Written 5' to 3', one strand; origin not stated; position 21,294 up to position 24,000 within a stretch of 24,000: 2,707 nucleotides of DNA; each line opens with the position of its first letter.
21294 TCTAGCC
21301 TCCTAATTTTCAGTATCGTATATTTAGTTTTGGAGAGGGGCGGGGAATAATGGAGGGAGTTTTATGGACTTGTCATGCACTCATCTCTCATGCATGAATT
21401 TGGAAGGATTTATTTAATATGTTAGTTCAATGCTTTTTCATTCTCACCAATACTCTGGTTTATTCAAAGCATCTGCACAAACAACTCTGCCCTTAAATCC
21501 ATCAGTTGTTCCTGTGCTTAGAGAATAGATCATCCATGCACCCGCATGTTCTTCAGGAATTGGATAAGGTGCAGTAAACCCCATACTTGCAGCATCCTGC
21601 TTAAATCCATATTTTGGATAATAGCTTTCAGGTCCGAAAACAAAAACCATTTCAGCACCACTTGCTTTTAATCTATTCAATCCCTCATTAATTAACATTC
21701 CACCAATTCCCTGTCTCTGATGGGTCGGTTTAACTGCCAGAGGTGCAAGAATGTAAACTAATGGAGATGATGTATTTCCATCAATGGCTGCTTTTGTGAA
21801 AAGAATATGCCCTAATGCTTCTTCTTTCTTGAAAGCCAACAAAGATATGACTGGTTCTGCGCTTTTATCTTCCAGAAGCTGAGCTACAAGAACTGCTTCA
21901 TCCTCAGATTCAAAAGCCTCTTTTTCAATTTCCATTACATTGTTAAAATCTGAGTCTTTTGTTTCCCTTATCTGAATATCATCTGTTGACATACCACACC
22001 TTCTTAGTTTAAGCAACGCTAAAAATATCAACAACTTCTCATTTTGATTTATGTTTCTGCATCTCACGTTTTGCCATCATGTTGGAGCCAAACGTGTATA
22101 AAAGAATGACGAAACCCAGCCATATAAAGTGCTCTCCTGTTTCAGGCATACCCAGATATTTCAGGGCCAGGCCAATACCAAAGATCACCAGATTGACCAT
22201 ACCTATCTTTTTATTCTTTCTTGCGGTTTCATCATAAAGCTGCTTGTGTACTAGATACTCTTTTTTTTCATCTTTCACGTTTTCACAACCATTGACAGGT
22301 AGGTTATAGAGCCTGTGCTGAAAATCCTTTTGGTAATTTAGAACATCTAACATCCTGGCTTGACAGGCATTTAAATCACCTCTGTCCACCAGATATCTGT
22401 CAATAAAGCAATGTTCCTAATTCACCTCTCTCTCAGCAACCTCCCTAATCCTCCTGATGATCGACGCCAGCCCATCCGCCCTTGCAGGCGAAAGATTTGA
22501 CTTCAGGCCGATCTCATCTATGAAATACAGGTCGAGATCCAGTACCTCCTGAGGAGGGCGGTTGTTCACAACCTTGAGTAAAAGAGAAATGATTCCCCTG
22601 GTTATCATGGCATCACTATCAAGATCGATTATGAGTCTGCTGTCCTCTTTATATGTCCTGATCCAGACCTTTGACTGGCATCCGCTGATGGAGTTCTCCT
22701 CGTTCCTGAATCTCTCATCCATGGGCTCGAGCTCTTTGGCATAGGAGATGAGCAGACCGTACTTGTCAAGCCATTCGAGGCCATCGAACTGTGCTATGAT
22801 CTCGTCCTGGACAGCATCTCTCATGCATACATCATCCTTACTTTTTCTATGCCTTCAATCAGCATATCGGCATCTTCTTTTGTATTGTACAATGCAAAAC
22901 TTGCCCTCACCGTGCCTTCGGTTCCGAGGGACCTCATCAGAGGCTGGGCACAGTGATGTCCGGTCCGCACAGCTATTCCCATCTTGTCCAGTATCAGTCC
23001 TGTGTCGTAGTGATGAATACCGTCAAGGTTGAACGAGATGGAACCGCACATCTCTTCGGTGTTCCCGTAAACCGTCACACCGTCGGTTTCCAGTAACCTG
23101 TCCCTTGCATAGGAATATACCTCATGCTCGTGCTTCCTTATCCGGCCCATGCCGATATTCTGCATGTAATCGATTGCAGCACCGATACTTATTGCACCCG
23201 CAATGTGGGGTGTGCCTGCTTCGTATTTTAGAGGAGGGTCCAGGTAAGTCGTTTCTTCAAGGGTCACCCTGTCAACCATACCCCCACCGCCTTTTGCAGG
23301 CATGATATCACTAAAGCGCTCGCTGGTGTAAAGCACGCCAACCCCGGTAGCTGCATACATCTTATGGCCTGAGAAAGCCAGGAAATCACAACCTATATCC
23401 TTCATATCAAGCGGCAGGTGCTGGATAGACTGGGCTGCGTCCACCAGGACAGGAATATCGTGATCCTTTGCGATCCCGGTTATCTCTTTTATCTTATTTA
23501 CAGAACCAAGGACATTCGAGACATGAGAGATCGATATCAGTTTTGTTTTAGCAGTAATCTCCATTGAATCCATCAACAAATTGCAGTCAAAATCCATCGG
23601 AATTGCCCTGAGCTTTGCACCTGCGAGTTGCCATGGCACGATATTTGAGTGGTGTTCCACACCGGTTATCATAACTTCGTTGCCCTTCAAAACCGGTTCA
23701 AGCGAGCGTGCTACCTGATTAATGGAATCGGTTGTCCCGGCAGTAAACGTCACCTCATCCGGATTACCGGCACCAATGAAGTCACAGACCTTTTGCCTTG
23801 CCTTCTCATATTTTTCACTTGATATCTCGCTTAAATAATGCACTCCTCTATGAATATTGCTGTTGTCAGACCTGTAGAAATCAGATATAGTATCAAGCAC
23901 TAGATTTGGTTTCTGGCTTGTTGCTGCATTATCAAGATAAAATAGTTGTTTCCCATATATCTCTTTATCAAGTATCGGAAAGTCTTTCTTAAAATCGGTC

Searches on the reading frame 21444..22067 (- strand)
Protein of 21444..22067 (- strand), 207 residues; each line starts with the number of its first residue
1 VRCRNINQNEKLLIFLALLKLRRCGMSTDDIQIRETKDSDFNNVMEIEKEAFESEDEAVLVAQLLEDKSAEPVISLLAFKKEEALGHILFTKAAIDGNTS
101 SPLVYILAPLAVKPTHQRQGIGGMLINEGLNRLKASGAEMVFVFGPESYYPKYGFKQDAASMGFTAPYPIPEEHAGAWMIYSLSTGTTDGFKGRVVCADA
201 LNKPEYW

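Call 7: search_protein_families(library=pfam, max_evalue=0.001, proteins=[window:21444-22067:-])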
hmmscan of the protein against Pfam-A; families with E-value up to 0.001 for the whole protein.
window:21444-22067:- (207 aa): 4 families
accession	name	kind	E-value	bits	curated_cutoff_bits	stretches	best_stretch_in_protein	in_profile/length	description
PF13527.13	Acetyltransf_9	-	1.2e-11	45.2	25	1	32-156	1-125/127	Acetyltransferase (GNAT) domain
PF00583.31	Acetyltransf_1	-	3.8e-08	34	20.7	1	43-143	3-98/116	Acetyltransferase (GNAT) family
PF13508.13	Acetyltransf_7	-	3.9e-07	30.8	27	1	93-157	23-84/84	Acetyltransferase (GNAT) domain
PF13673.13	Acetyltransf_10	-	0.00059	20.3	23.6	0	70-158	28-110/128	Acetyltransferase (GNAT) domain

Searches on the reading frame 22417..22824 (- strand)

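Call 7: search_protein_families(library=pfam, max_evalue=0.001, proteins=[window:22417-22824:-])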
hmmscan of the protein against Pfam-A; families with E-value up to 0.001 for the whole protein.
window:22417-22824:- (135 aa): 1 family
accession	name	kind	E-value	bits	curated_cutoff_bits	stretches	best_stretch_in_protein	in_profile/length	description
PF02657.20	SufE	-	7.8e-39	132.7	27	1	12-128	3-120/121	Fe-S metabolism associated domain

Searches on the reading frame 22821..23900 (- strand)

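Call 7: search_protein_families(library=pfam, max_evalue=0.001, proteins=[window:22821-23900:-])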
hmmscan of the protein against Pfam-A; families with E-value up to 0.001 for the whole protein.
window:22821-23900:- (359 aa): 3 families
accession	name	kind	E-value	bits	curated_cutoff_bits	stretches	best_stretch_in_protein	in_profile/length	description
PF00266.25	Aminotran_5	-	1.8e-120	402.8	21.5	1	2-347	16-371/371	Aminotransferase class-V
PF00155.27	Aminotran_1_2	-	7.3e-08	32.4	19.7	1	31-156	44-187/361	Aminotransferase class I and II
PF01041.23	DegT_DnrJ_EryC1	-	1.4e-05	25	19.8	1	35-160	30-151/360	DegT/DnrJ/EryC1/StrS aminotransferase family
